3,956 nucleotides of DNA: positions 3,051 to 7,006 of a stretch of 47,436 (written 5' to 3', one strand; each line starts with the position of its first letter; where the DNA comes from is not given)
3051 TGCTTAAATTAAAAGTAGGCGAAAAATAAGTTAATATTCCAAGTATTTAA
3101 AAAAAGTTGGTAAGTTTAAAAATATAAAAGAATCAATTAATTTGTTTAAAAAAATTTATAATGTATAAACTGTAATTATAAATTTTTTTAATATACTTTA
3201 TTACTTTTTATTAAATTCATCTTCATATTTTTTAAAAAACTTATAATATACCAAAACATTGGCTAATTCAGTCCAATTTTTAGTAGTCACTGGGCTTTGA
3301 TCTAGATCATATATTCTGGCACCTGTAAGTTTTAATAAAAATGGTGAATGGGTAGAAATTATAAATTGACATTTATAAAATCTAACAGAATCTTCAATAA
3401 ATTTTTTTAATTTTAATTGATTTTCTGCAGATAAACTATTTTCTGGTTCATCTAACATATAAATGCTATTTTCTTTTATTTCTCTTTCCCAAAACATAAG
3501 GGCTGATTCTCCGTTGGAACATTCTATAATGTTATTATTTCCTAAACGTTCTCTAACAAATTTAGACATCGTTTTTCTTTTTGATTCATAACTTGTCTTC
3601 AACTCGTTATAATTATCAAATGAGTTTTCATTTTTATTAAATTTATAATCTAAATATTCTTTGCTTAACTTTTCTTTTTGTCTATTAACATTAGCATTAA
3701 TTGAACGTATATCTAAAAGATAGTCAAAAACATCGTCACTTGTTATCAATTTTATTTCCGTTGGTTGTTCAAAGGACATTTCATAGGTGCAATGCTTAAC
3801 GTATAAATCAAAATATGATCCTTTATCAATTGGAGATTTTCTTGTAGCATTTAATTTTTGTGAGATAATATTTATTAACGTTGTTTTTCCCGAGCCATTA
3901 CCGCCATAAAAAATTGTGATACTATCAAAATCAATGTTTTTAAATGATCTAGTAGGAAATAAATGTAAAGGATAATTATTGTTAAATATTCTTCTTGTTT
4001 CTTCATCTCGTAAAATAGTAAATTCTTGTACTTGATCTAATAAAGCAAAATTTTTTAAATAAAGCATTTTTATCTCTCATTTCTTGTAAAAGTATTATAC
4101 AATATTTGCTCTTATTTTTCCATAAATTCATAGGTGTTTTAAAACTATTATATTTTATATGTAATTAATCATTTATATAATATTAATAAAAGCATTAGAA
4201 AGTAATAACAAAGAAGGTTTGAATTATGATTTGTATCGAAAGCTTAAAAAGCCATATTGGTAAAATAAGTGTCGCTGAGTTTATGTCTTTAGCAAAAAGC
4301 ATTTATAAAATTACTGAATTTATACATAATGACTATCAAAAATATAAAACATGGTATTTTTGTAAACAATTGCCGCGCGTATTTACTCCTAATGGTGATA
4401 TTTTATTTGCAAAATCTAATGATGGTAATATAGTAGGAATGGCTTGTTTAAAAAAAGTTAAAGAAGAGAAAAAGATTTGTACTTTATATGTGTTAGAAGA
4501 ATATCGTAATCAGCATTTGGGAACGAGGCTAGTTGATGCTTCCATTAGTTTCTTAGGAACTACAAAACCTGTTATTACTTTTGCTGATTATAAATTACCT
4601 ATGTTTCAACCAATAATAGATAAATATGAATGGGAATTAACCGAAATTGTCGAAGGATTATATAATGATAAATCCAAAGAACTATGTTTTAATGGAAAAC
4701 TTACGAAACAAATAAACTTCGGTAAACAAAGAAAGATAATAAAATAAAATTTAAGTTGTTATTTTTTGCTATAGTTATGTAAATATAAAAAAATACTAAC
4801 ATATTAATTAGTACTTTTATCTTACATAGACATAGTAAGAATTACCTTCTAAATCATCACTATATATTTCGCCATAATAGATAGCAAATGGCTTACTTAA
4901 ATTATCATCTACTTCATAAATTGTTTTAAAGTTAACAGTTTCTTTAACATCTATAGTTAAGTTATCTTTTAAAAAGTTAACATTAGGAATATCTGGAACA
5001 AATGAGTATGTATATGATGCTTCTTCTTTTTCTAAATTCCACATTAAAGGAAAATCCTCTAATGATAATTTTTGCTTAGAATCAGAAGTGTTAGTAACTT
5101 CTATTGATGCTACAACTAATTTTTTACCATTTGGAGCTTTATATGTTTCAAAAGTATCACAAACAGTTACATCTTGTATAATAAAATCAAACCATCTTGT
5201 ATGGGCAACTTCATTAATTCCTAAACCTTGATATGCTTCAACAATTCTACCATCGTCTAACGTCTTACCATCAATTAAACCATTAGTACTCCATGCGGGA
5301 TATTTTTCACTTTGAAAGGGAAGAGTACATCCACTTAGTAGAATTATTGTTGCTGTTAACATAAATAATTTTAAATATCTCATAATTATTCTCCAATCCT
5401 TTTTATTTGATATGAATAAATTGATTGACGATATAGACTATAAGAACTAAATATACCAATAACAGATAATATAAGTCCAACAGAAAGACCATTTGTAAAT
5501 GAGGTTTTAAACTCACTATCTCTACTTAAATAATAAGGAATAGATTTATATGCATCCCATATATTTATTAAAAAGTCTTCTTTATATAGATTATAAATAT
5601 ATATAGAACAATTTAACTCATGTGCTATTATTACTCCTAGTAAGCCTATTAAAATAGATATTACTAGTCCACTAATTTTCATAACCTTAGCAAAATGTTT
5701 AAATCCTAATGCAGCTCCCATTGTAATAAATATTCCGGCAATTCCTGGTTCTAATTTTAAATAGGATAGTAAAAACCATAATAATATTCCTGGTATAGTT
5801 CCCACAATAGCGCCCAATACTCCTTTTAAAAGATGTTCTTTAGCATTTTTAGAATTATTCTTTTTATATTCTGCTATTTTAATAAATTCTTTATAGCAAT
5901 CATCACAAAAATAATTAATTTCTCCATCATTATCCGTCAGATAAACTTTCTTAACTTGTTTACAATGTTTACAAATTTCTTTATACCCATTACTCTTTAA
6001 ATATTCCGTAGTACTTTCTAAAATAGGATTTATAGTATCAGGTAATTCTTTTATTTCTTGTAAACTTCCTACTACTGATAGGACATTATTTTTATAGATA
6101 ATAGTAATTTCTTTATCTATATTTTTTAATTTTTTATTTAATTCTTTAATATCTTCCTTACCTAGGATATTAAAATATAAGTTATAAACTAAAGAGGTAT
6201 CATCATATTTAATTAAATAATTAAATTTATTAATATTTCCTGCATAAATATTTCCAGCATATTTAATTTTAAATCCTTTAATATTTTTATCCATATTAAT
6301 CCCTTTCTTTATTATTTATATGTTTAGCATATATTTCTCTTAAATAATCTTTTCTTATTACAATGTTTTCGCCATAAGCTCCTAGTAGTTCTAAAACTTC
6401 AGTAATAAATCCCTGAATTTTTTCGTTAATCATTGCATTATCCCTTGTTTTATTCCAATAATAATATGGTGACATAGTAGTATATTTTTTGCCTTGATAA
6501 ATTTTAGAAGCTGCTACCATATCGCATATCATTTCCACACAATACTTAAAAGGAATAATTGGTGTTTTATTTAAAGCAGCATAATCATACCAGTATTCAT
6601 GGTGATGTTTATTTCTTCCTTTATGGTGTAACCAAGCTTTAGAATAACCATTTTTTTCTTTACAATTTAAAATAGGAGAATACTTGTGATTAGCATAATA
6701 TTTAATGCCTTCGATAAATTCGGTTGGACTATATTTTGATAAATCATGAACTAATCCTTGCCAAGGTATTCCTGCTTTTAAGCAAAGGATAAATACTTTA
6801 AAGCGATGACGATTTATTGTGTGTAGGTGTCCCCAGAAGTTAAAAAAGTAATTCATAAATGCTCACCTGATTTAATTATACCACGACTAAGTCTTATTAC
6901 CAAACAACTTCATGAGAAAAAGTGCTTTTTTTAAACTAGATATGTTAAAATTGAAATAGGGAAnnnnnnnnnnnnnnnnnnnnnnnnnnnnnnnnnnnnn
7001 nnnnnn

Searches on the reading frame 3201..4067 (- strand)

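Call 62: search_protein_families(library=pfam, proteins=[window:3201-4067:-], max_evalue=0.00001)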
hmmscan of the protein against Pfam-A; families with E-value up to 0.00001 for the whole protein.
window:3201-4067:- (288 aa): 5 families
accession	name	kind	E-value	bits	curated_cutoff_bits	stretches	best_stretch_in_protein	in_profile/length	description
PF13175.12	AAA_15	-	6.6e-14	52.7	32.1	1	194-244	323-373/374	AAA ATPase domain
PF13304.12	AAA_21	-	5.3e-11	43.6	27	1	127-245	182-303/304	AAA domain, putative AbiEii toxin, Type IV TA system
PF02463.25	SMC_N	-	1.2e-09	38.4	40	1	44-245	19-202/220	RecF/RecN/SMC N terminal domain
PF13476.12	AAA_23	-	1.6e-08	35.9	27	1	40-210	8-155/201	AAA domain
PF00005.33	ABC_tran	-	1.2e-06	29.6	25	1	48-209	11-136/137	ABC transporter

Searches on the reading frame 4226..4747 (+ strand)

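Call 62: search_protein_families(library=pfam, proteins=[window:4226-4747:+], max_evalue=0.00001)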
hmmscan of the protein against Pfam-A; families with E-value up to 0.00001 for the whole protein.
window:4226-4747:+ (173 aa): 3 families
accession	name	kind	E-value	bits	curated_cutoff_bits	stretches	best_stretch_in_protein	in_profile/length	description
PF00583.31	Acetyltransf_1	-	4.3e-10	40.3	20.7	1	35-109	14-87/116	Acetyltransferase (GNAT) family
PF13508.13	Acetyltransf_7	-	6.3e-08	33.3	27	1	58-106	4-53/84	Acetyltransferase (GNAT) domain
PF13673.13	Acetyltransf_10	-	2.5e-06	27.9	23.6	1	49-110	22-80/128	Acetyltransferase (GNAT) domain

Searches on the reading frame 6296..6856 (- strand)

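Call 62: search_protein_families(library=pfam, proteins=[window:6296-6856:-], max_evalue=0.00001)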
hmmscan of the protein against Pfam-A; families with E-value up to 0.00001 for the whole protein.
window:6296-6856:- (186 aa): 1 family
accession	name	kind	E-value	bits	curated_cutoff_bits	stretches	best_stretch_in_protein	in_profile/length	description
PF18907.5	DUF5662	-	3.6e-35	121.3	27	1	8-156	3-155/156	Family of unknown function (DUF5662)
